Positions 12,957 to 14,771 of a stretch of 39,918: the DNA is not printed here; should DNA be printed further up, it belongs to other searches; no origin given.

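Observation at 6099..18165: Aryl-CoA catabolic supra-operon headed by a 2-oxoacid:ferredoxin oxidoreductase instead of an aryl-CoA ligase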

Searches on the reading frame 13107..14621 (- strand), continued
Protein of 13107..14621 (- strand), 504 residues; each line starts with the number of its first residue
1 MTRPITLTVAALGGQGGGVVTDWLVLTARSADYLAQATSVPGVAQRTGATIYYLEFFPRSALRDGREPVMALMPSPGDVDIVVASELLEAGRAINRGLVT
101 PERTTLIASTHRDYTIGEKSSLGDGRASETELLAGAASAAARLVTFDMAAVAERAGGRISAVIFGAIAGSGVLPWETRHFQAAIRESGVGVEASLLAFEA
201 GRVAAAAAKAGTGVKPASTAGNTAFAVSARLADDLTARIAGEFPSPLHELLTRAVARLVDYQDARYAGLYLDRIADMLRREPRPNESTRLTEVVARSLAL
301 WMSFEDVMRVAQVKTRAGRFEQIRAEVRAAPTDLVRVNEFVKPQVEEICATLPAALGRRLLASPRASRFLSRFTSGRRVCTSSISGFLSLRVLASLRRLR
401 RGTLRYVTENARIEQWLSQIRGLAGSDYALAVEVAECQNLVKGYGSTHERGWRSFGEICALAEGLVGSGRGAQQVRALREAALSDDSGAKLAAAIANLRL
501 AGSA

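Call 30: find_encoding_contigs(protein=P0007, flank=10000, max_places=3)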
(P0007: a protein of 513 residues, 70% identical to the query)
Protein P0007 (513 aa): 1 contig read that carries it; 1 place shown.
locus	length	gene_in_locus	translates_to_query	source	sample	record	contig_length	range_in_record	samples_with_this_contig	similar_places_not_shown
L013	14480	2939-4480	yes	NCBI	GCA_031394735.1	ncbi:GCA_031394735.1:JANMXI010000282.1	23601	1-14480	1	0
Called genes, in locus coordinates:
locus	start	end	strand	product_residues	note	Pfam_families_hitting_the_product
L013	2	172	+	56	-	?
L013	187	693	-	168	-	PF22381:Staph_reg_Sar_Rot (faint), PF01978:TrmB (faint), PF01047:MarR, PF12802:MarR_2, PF13463:HTH_27 (weak), PF25212:HVO_A0114 (weak), PF13551:HTH_29 (weak), PF01325:Fe_dep_repress (weak), +2 more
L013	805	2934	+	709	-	PF02775:TPP_enzyme_C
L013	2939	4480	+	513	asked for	PF01558:POR, PF20169:DUF6537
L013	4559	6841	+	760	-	PF01494:FAD_binding_3, PF00724:Oxidored_FMN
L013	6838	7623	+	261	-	PF00106:adh_short, PF08659:KR, PF13561:adh_short_C2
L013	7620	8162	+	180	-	PF01047:MarR, PF12802:MarR_2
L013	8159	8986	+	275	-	PF00378:ECH_1, PF16113:ECH_2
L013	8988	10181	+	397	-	PF02771:Acyl-CoA_dh_N, PF02770:Acyl-CoA_dh_M, PF00441:Acyl-CoA_dh_1, PF08028:Acyl-CoA_dh_2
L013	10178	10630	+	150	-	PF01042:Ribonuc_L-PSP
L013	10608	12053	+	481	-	PF00724:Oxidored_FMN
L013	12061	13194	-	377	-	PF12679:ABC2_membrane_2, PF12698:ABC2_membrane_3, PF01061:ABC2_membrane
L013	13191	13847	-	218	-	PF02463:SMC_N (faint), PF00005:ABC_tran, PF13304:AAA_21 (weak)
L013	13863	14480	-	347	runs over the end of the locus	PF08545:ACP_syn_III (weak), PF08541:ACP_syn_III_C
